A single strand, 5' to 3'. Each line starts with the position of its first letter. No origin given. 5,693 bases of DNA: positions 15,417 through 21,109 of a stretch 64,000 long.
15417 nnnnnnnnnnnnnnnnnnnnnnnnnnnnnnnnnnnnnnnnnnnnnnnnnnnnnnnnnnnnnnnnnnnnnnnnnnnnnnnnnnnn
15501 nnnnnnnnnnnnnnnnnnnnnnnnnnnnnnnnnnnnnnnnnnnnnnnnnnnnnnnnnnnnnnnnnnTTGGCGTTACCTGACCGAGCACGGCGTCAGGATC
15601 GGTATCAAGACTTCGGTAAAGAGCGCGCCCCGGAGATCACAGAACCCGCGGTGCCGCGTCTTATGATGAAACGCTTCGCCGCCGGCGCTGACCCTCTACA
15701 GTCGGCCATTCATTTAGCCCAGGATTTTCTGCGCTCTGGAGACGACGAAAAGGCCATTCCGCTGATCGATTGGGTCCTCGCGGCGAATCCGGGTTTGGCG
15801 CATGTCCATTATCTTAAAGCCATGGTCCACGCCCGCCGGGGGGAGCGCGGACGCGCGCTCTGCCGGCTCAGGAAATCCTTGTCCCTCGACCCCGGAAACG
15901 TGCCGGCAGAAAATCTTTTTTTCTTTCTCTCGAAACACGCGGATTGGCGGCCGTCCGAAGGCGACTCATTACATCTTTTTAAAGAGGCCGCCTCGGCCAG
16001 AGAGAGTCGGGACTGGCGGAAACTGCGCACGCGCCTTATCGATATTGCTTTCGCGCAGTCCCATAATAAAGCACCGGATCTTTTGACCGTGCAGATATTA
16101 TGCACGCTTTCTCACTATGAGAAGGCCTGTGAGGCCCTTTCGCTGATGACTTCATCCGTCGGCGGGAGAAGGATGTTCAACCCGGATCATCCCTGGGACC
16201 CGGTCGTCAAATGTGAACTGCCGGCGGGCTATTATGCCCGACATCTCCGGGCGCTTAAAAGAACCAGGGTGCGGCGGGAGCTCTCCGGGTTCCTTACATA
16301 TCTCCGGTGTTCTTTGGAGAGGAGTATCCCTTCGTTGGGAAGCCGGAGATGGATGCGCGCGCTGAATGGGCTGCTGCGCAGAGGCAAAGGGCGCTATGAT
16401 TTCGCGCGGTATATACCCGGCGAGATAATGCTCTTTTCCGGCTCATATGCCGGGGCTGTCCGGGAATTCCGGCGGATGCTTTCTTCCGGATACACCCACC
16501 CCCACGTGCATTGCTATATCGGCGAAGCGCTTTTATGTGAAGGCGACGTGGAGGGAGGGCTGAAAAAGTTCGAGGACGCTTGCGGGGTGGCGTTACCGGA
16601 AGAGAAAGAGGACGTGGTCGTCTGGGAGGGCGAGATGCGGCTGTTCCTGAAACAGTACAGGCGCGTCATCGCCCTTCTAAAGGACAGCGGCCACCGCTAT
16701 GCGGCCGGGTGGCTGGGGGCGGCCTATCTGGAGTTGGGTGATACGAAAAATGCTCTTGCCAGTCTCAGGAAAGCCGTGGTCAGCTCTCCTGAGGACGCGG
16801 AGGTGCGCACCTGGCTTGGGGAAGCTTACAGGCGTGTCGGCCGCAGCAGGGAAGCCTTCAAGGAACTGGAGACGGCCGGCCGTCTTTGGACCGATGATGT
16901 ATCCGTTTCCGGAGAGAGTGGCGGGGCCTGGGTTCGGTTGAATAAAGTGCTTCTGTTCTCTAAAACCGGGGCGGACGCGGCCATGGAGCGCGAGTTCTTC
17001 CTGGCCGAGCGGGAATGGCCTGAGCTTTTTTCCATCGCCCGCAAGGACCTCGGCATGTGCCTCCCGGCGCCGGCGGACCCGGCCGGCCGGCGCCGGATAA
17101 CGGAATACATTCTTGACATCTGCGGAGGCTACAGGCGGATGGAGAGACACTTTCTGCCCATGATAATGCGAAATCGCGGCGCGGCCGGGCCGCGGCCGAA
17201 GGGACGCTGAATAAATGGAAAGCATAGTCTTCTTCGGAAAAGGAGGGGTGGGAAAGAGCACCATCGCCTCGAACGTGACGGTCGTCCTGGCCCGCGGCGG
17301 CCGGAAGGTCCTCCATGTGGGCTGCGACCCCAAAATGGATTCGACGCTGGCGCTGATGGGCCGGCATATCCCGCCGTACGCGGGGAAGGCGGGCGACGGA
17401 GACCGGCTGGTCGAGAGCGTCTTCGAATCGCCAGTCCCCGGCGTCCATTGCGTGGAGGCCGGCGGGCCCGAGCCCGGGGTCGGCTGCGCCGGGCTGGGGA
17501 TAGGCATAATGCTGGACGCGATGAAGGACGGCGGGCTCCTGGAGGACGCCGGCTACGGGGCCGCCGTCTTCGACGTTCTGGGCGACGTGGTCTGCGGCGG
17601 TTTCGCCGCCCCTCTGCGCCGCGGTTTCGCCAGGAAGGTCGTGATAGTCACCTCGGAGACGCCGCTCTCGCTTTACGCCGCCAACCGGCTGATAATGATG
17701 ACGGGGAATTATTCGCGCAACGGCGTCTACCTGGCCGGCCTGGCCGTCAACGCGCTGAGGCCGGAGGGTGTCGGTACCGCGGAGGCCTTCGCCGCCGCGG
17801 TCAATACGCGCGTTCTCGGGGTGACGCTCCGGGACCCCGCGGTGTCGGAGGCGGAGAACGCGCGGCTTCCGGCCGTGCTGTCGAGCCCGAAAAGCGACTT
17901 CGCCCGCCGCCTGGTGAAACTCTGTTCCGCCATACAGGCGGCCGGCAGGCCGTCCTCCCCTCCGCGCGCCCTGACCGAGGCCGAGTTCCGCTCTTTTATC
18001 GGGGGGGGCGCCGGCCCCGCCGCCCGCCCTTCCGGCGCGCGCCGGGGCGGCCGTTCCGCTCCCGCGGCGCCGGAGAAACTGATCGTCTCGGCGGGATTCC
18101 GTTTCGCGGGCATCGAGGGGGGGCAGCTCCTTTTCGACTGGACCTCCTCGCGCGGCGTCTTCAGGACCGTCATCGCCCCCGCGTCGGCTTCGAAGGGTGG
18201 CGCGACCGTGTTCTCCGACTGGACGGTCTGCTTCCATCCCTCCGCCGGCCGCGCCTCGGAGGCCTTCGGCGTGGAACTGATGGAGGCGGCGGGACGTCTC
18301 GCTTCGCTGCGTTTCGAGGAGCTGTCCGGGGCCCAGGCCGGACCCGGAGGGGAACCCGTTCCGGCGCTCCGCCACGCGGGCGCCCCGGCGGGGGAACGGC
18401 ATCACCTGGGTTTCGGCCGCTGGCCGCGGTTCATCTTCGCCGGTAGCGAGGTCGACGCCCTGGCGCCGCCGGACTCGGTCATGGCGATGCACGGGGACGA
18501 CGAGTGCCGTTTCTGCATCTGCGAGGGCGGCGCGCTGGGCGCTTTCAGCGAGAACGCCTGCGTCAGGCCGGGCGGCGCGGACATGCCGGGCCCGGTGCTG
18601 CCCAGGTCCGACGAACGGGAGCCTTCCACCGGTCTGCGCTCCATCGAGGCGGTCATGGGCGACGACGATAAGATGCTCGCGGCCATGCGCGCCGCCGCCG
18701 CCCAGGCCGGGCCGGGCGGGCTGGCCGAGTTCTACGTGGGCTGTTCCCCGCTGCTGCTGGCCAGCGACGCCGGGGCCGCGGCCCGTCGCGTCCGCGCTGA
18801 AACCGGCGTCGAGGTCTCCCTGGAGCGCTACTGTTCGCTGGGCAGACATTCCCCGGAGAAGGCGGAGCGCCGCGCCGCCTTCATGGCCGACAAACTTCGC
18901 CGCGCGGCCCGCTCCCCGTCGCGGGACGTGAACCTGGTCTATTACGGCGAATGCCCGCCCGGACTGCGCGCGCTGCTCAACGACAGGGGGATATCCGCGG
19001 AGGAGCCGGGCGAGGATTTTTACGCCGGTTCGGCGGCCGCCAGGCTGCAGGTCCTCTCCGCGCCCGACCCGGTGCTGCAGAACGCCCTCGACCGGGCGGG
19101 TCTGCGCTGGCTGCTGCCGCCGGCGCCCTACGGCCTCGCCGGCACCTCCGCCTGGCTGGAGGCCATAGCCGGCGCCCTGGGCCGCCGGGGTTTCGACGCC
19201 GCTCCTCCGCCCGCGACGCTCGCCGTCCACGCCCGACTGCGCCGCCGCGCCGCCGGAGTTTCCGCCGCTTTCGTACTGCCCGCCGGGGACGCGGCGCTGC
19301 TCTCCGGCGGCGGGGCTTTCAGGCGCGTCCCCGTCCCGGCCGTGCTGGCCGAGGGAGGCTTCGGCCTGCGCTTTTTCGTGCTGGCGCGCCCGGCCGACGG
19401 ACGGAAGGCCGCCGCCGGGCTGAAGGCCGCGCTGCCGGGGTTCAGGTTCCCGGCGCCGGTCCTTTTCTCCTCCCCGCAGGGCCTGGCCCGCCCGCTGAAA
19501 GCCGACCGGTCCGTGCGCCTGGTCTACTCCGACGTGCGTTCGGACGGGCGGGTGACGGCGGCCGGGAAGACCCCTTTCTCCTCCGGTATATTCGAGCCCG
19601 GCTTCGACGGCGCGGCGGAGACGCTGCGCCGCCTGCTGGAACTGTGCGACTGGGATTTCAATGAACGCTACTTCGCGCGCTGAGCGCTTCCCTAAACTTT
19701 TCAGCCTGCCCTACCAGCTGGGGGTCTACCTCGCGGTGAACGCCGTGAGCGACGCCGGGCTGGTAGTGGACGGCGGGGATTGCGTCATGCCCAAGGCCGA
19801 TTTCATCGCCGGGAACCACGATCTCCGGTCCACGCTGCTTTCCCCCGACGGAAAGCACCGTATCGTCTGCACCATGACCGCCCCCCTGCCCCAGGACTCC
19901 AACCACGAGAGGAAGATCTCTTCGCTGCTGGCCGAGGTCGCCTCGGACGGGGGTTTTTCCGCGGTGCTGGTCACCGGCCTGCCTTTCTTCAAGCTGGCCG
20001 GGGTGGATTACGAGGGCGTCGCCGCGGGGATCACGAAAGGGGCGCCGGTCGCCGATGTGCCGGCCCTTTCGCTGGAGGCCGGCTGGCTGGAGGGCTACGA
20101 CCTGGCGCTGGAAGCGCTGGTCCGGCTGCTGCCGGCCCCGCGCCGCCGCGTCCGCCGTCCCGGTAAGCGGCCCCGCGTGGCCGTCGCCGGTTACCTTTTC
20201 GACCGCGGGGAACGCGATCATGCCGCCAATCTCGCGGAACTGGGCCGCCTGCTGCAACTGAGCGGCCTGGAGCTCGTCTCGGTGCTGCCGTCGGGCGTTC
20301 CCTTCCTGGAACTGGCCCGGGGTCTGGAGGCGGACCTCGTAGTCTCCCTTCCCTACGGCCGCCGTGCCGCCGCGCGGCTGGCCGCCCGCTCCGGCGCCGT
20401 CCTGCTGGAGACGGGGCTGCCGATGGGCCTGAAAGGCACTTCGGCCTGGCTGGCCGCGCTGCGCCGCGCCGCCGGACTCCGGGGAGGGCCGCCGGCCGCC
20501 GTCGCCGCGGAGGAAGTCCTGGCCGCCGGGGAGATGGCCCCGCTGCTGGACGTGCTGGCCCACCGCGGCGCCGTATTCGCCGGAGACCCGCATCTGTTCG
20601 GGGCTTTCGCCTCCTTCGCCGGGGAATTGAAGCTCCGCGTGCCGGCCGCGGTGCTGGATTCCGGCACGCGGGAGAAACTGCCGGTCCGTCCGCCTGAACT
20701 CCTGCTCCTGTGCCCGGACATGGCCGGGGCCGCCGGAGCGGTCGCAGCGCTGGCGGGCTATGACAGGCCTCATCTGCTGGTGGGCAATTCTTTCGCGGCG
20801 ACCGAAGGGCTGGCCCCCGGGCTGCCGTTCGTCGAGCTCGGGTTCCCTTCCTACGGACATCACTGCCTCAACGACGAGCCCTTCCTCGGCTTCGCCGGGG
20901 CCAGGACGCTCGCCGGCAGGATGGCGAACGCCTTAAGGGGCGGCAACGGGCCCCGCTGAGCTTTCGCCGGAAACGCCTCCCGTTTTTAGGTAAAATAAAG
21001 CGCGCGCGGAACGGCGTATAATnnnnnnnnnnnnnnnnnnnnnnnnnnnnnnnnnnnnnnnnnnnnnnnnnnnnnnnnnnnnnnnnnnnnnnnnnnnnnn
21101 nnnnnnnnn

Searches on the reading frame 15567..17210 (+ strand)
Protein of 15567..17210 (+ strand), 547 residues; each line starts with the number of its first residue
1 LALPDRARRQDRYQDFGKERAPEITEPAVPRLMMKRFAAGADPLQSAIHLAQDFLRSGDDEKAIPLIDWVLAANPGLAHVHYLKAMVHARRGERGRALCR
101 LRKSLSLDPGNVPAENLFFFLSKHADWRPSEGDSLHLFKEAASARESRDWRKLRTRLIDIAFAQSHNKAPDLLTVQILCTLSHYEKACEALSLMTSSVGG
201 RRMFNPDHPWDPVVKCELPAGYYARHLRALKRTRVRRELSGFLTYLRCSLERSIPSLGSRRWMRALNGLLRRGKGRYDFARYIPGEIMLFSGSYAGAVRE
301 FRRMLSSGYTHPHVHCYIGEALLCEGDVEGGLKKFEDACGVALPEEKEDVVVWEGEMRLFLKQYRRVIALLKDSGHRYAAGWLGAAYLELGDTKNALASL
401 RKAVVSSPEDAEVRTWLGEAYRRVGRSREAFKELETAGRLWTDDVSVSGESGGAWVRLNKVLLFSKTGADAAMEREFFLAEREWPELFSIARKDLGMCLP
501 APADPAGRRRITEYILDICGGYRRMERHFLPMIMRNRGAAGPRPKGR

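Call 74: search_protein_families(library=pfam, proteins=[window:15567-17210:+], max_evalue=0.001)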
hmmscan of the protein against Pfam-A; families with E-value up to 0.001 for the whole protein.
window:15567-17210:+ (547 aa): 17 families
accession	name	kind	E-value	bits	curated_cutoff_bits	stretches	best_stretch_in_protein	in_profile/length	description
PF07719.23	TPR_2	-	2.3e-13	49.6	27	0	382-409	6-33/34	Tetratricopeptide repeat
PF13432.12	TPR_16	-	6.7e-13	49.3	32.7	1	384-434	4-54/65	Tetratricopeptide repeat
PF13428.12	TPR_14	-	1.9e-11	43.9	23.5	0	382-419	6-43/44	Tetratricopeptide repeat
PF14559.12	TPR_19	-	2.1e-08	34.8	25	1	388-437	2-51/68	Tetratricopeptide repeat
PF13414.12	TPR_11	-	2.8e-07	30.6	26.8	1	384-424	1-41/42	TPR repeat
PF12895.13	ANAPC3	-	1.5e-06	28.8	27.2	0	391-437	3-49/82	Anaphase-promoting complex, cyclosome, subunit 3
PF13181.12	TPR_8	-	1.8e-06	28.1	25.7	0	382-404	6-28/34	Tetratricopeptide repeat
PF13431.12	TPR_17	-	3.2e-06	27.4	24.4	0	401-430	3-32/34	Tetratricopeptide repeat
PF13424.12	TPR_12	-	4.1e-06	27.3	30.1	0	383-403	51-71/77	Tetratricopeptide repeat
PF12569.14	NatA_aux_su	-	7.6e-06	25.6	33.3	0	48-108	196-256/515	N-terminal acetyltransferase A, auxiliary subunit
PF13429.12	TPR_15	-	1.2e-05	25.3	26.2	0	381-432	218-269/280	Tetratricopeptide repeat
PF00515.34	TPR_1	-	0.00011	22.3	27.8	0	383-404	7-28/34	Tetratricopeptide repeat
PF07721.20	TPR_4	-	0.00033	21.4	27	0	379-401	3-25/26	Tetratricopeptide repeat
PF13371.12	TPR_9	-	0.00035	21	35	0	384-436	2-54/73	Tetratricopeptide repeat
PF13176.12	TPR_7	-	0.0005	20.4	27.9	0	383-412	5-36/36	Tetratricopeptide repeat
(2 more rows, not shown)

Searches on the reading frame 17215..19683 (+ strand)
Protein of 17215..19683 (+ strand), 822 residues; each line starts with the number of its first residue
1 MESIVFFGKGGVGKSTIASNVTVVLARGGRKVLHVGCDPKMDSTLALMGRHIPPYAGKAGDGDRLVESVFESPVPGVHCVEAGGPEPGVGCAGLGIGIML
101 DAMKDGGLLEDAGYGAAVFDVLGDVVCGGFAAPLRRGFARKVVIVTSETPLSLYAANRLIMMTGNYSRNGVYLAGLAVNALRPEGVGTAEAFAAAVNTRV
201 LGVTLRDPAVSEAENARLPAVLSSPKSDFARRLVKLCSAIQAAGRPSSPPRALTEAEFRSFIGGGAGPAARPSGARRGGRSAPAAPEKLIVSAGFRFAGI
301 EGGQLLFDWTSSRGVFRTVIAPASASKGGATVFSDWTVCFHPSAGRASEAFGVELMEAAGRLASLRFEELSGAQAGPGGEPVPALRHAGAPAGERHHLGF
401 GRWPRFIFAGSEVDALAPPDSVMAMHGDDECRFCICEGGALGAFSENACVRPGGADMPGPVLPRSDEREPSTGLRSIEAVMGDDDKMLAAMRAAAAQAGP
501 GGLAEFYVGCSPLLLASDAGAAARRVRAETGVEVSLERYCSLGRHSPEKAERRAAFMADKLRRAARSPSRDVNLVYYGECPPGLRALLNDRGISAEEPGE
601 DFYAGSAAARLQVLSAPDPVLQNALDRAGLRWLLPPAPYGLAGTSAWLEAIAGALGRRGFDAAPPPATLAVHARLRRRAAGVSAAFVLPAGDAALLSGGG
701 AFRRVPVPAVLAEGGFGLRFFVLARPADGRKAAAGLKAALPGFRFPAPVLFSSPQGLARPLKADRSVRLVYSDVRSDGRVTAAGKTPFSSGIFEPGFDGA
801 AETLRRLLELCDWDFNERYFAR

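Call 6: search_protein_families(library=ncbifam, proteins=[window:17215-19683:+], max_evalue=0.1)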
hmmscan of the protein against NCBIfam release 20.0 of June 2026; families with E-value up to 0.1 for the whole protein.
window:17215-19683:+ (822 aa): 21 families
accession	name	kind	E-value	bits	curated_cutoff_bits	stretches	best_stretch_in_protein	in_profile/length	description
TIGR01287.1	nifH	equivalog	1.1e-55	188.8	394.35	1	4-260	3-263/275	nitrogenase iron protein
NF033200.1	F430_CfbC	exception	7e-55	186.2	402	1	4-261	3-258/260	Ni-sirohydrochlorin a,c-diamide reductive cyclase ATP-dependent reductase subunit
NF009701.0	PRK13230.1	subfamily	5.5e-49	166.7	350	1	1-257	1-273/291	nitrogenase reductase-like protein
NF009702.0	PRK13231.1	equivalog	8.5e-46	156.3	427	1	2-261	3-258/264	nitrogenase reductase-like protein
TIGR01281.1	DPOR_bchL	equivalog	1.6e-41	142.5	345.15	1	4-204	3-203/268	ferredoxin:protochlorophyllide reductase (ATP-dependent) iron-sulfur ATP-binding protein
TIGR02016.1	BchX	equivalog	3.5e-37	128.3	331.2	1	4-207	3-216/296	chlorophyllide a reductase iron protein subunit X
TIGR01969.1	minD_arch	subfamily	4.7e-11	42.3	201.75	2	7-42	7-42/251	cell division ATPase MinD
TIGR04291.1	arsen_driv_ArsA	equivalog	2.2e-06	26.7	650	1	4-40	6-42/565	arsenical pump-driving ATPase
TIGR01968.1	minD_bact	equivalog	5.5e-06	25.9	212.9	1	5-38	6-39/261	septum site-determining protein MinD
TIGR00345.1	GET3_arsA_TRC40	subfamily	7.6e-06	25.6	135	1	6-39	2-35/299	TRC40/GET3/ArsA family transport-energizing ATPase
NF041136.1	MrpORP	equivalog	1.1e-05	24.9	450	1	4-32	9-37/365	iron-sulfur cluster carrier protein MrpORP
TIGR03371.1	cellulose_yhjQ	equivalog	1.7e-05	24.4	157.85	1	5-40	5-41/246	cellulose biosynthesis protein BcsQ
NF041417.1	ArsA_halo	exception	2.5e-05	23.2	800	1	5-40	337-372/617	arsenical pump-driving ATPase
NF053622.1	ATPseBagAMYCTU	equivalog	0.0001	21.9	400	1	7-36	13-42/325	ATPase BagA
NF041546.1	ParA_partition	equivalog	0.0001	21.9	180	1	8-41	7-40/203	ParA family partition ATPase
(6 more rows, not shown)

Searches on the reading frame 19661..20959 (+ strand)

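Call 6: search_protein_families(library=ncbifam, proteins=[window:19661-20959:+], max_evalue=0.1)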
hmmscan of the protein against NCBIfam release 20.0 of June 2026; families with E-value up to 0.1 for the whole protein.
window:19661-20959:+ (432 aa): 11 families
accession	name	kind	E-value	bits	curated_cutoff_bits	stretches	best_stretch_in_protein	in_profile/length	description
NF002768.0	PRK02842.1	equivalog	6.9e-10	38.4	324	1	83-320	81-306/423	ferredoxin:protochlorophyllide reductase (ATP-dependent) subunit N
NF002789.0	PRK02910.1-3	equivalog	5.5e-09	35.4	509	2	148-270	135-252/535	ferredoxin:protochlorophyllide reductase (ATP-dependent) subunit B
TIGR01279.1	DPOR_bchN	equivalog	1.3e-08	34.2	419.95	1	84-322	70-295/407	ferredoxin:protochlorophyllide reductase (ATP-dependent) subunit N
TIGR01278.1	DPOR_BchB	equivalog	7.7e-07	28.3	490.35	1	145-275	133-258/512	ferredoxin:protochlorophyllide reductase (ATP-dependent) subunit B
TIGR02014.1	BchZ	equivalog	2.7e-05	23.3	529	1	101-285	80-258/468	chlorophyllide a reductase subunit Z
TIGR02931.1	anfK_nitrog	equivalog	6e-05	21.9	853.85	1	374-425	393-444/461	Fe-only nitrogenase subunit beta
TIGR02932.1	vnfK_nitrog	equivalog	0.001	18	873.95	1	375-425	390-440/457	V-containing nitrogenase subunit beta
TIGR02015.1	BchY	equivalog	0.0014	17.5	425.15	1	94-277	83-263/422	chlorophyllide a reductase subunit Y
TIGR01286.1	nifK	equivalog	0.0025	16.3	427.3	1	252-424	316-493/516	nitrogenase molybdenum-iron protein subunit beta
TIGR01285.1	nifN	equivalog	0.01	14.8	326.8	1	306-426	317-431/433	nitrogenase iron-molybdenum cofactor biosynthesis protein NifN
NF002790.0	PRK02910.1-4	equivalog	0.037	12.7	912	1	163-273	159-268/530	ferredoxin:protochlorophyllide reductase (ATP-dependent) subunit B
